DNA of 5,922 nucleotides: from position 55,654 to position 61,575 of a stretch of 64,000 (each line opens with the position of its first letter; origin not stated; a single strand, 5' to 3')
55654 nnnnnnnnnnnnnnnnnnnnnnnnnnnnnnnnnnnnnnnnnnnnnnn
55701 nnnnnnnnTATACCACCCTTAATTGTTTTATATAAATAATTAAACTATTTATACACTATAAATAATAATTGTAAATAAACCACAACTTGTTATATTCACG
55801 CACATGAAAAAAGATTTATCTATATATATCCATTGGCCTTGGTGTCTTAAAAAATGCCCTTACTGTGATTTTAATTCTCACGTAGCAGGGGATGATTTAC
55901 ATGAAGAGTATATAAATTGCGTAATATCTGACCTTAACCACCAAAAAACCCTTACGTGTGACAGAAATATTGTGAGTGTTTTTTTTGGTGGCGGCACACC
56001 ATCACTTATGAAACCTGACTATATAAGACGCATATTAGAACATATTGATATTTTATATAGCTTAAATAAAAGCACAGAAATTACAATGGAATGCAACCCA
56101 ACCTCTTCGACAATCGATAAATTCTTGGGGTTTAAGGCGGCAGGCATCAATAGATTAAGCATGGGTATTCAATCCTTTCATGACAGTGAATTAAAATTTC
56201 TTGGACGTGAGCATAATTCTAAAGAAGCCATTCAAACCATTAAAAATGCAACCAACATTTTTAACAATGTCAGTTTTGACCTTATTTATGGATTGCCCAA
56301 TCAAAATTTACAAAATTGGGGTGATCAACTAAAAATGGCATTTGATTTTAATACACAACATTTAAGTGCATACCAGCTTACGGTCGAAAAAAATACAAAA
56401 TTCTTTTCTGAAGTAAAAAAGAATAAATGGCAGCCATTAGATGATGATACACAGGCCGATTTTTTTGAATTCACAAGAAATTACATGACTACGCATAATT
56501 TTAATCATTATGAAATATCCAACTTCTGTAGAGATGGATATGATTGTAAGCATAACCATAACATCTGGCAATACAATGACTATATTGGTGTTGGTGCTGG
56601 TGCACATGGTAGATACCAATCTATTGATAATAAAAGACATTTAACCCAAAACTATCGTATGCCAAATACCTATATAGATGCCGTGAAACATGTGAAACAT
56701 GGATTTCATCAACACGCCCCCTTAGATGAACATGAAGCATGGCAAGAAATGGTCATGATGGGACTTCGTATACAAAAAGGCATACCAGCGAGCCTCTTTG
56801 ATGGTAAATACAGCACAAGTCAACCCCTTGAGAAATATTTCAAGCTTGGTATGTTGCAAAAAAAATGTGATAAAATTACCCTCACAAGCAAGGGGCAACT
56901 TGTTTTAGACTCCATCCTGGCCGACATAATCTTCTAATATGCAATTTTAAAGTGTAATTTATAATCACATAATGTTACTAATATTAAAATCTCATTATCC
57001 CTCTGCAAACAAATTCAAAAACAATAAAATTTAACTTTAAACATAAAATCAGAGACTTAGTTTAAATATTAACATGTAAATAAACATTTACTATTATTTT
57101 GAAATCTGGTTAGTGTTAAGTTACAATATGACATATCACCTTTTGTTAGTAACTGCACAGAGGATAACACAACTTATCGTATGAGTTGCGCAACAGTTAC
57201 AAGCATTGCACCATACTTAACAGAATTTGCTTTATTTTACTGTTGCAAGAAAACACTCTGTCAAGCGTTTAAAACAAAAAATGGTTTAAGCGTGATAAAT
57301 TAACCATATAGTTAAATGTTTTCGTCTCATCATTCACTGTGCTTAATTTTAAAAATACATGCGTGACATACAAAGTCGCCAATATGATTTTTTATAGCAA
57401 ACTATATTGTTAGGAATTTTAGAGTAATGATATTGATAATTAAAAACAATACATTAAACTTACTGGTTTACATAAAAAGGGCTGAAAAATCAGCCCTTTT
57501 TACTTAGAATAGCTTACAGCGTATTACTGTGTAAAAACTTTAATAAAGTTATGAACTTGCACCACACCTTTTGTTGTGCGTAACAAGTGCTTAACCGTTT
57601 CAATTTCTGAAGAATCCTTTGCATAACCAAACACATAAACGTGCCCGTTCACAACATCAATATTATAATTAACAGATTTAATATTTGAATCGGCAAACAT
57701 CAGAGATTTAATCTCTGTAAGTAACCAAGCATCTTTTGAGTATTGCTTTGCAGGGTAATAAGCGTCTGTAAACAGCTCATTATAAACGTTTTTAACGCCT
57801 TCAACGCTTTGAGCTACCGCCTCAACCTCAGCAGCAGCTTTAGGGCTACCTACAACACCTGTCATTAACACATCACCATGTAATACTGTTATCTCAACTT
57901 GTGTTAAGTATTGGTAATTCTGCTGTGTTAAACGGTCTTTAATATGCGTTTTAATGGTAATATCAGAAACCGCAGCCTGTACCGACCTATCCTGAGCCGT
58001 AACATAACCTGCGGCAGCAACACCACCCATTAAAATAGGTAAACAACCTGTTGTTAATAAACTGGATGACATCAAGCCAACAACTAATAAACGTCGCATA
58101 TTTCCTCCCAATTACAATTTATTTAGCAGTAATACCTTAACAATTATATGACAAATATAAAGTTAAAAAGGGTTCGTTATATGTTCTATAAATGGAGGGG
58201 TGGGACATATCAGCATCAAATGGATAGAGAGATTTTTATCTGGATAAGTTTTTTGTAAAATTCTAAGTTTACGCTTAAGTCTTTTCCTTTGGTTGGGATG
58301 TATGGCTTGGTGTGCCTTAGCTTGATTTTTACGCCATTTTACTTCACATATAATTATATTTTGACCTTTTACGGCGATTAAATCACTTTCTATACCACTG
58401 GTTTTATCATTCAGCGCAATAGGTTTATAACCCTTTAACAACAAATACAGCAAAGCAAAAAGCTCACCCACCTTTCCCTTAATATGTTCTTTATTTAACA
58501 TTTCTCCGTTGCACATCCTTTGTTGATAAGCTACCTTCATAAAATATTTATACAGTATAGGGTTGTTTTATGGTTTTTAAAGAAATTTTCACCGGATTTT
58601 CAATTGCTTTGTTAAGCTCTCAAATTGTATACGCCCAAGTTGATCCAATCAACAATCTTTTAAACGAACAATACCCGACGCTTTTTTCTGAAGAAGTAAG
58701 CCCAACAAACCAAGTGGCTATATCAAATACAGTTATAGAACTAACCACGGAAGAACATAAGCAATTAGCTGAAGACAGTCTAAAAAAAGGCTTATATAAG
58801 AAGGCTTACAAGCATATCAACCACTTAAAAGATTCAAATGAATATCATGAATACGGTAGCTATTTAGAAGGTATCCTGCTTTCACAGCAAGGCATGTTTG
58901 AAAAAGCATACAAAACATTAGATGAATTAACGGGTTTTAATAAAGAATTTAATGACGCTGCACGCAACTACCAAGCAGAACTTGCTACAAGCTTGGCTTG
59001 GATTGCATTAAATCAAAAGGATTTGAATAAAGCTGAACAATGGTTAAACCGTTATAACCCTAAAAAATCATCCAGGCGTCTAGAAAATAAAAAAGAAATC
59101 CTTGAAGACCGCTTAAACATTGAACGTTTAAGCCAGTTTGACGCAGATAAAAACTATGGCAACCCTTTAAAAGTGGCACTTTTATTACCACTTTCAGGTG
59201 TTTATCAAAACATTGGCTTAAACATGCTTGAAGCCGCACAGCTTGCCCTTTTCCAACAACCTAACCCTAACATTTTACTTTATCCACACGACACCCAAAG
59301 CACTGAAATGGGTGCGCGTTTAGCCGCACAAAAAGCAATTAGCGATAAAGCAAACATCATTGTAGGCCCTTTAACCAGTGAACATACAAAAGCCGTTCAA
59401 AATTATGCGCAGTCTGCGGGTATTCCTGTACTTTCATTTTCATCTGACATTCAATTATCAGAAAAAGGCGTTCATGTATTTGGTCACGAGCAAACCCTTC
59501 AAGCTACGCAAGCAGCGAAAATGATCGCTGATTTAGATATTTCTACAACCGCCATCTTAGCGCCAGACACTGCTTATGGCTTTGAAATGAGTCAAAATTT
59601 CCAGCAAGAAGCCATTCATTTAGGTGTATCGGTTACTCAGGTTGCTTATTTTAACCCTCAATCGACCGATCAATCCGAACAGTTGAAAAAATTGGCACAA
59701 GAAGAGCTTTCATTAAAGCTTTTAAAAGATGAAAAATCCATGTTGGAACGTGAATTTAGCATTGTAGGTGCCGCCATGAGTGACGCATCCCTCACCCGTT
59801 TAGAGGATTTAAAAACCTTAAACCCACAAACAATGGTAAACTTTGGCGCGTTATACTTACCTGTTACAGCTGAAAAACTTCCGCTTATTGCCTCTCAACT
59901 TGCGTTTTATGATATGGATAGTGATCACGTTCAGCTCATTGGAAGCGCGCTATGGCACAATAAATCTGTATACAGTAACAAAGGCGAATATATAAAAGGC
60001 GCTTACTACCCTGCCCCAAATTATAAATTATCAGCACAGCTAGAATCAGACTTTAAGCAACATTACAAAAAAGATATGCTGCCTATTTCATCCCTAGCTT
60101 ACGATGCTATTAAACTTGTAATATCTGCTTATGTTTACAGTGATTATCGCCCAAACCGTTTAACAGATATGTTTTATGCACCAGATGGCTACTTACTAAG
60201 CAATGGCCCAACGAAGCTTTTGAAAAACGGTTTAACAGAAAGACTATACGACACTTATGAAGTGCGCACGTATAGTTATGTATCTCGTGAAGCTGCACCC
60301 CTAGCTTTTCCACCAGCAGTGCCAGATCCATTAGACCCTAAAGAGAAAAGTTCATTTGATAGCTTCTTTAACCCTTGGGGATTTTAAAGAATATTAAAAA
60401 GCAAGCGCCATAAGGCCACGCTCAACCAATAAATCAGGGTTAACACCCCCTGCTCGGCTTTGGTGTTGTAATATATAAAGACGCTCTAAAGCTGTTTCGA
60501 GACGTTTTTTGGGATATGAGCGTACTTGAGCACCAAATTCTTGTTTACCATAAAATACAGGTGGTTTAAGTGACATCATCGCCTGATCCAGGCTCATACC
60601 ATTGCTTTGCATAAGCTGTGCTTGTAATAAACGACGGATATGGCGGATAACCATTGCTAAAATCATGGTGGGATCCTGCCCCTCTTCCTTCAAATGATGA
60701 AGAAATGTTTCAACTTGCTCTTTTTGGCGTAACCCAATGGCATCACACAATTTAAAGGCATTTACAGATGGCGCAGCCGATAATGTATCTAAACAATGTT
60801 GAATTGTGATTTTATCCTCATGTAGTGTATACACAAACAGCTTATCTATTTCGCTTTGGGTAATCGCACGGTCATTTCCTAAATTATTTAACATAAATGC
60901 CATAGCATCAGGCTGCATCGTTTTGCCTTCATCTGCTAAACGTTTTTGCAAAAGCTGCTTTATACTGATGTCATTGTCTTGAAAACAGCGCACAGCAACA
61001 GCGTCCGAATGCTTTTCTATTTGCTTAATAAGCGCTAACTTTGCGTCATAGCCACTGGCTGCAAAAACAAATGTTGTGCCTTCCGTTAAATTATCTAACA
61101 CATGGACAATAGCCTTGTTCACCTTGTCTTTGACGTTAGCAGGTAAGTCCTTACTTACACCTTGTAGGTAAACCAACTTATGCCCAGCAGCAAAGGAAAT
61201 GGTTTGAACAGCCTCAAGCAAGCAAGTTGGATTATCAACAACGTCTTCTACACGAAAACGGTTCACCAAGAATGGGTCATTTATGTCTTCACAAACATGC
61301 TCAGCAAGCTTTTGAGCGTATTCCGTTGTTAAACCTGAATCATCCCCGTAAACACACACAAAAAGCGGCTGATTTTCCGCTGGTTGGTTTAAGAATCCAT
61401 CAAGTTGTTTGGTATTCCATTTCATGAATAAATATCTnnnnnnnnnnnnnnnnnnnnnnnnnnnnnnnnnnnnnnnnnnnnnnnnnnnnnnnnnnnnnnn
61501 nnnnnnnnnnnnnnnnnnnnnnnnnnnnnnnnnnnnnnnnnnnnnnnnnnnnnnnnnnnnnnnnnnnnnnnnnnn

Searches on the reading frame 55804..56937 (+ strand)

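Call 17: search_protein_families(library=pfam, proteins=[window:55804-56937:+], max_evalue=0.001)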
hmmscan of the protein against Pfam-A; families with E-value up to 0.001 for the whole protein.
window:55804-56937:+ (377 aa): 2 families
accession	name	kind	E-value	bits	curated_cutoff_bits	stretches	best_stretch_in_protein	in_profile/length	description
PF04055.27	Radical_SAM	-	2.7e-22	80.1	29.5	1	8-173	1-160/166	Radical SAM superfamily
PF06969.22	HemN_C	-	2.7e-06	27.8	24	1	307-366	1-66/67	HemN C-terminal domain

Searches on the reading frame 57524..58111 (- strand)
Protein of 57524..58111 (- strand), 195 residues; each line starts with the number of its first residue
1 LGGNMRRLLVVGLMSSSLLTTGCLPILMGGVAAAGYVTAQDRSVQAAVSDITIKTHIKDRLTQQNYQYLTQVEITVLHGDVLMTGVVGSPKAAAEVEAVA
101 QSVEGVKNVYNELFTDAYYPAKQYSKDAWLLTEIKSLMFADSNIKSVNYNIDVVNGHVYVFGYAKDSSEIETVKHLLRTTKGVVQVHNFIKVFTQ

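Call 17: search_protein_families(library=pfam, proteins=[window:57524-58111:-], max_evalue=0.001)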
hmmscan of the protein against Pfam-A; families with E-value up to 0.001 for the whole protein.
window:57524-58111:- (195 aa): 2 families
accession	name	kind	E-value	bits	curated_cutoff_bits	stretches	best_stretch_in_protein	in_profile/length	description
PF04972.22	BON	-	2e-25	89.3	27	2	127-192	2-67/69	BON domain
PF21937.1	Yop-YscD_ppl_2nd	-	5.3e-06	26.5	27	0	55-111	6-62/67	YscD/CdsD-like Bon-like domain 2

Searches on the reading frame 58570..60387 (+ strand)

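Call 17: search_protein_families(library=pfam, proteins=[window:58570-60387:+], max_evalue=0.001)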
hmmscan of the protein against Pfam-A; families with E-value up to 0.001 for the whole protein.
window:58570-60387:+ (605 aa): 4 families
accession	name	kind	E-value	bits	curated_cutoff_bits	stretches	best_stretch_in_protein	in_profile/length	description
PF13458.12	Peripla_BP_6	-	1.4e-23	84.6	31.7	1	199-520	1-292/343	Periplasmic binding protein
PF01094.35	ANF_receptor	-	1.7e-12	47.5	25.4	1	233-382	23-170/353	Receptor family ligand binding region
PF04348.19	LppC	-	3.2e-10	39.7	28.8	1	198-377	217-398/563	LppC putative lipoprotein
PF13407.12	Peripla_BP_4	-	5.8e-06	26.5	35.1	1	241-321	36-116/258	Periplasmic binding protein domain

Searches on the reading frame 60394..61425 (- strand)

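Call 17: search_protein_families(library=pfam, proteins=[window:60394-61425:-], max_evalue=0.001)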
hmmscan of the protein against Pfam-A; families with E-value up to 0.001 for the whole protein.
window:60394-61425:- (343 aa): 2 families
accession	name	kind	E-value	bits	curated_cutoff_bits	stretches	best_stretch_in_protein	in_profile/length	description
PF21694.2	DNA_pol3_delta_C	-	3.9e-16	59.6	27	1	222-339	3-119/121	DNA polymerase III delta subunit, C-terminal domain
PF06144.19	DNA_pol3_delta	-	4.8e-06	27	21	1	24-146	2-122/124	DNA polymerase III, delta subunit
